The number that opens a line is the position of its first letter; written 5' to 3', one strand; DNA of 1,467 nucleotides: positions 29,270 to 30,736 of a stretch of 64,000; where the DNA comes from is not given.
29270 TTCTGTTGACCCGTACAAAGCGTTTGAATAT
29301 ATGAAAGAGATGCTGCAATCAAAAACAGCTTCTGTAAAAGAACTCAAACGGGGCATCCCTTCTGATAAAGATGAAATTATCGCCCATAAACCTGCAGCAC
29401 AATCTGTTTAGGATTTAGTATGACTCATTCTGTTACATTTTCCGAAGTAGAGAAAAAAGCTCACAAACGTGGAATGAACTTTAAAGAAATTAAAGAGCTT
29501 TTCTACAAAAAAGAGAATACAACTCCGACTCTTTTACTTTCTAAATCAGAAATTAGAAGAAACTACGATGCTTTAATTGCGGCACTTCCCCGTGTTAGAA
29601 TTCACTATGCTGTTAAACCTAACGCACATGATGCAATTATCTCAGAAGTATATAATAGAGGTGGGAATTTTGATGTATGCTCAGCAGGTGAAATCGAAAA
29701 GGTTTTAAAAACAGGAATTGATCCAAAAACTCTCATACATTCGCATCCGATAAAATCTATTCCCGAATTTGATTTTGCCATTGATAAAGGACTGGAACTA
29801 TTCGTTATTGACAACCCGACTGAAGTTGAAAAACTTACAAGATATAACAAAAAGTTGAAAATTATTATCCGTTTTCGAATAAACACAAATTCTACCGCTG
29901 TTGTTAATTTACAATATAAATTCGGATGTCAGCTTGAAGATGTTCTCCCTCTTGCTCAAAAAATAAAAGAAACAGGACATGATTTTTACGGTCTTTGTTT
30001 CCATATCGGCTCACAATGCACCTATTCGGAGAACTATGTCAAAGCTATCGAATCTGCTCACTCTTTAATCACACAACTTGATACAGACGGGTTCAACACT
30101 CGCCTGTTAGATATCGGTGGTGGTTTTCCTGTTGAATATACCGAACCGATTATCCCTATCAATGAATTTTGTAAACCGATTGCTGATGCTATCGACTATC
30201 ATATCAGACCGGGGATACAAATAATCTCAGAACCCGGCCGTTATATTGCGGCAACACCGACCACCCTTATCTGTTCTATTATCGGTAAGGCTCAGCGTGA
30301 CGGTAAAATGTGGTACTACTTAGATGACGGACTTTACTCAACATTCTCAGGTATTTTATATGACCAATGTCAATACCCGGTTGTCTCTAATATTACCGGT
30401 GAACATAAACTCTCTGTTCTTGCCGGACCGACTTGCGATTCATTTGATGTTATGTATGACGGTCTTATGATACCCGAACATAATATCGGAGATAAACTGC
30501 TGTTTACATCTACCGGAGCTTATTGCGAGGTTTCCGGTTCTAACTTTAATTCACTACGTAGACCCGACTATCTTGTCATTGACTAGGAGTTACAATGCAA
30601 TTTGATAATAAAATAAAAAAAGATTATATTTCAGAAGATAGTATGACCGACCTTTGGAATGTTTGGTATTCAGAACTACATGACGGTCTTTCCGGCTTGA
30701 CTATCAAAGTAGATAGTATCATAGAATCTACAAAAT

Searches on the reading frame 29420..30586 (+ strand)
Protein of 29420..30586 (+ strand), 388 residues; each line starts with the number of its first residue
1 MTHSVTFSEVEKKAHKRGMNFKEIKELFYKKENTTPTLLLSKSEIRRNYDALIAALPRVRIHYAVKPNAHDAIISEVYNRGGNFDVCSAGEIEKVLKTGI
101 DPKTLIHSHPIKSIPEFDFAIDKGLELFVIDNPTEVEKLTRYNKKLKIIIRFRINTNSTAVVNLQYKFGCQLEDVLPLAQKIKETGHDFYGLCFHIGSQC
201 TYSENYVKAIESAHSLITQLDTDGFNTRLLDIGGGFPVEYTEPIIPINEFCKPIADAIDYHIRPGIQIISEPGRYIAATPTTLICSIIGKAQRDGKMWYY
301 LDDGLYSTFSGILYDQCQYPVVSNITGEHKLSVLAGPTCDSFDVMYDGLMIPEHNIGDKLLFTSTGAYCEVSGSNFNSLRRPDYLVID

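Call 43: search_protein_families(library=pfam, proteins=[window:29420-30586:+], max_evalue=0.00001)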
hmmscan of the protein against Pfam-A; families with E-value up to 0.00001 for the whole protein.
window:29420-30586:+ (388 aa): 2 families
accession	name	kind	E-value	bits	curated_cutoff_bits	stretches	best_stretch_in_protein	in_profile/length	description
PF02784.22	Orn_Arg_deC_N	-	1.4e-51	175.7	23.4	1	43-278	2-247/247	Pyridoxal-dependent decarboxylase, pyridoxal binding domain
PF00278.28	Orn_DAP_Arg_deC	-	3.7e-17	62.8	23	1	279-366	6-95/95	Pyridoxal-dependent decarboxylase, C-terminal sheet domain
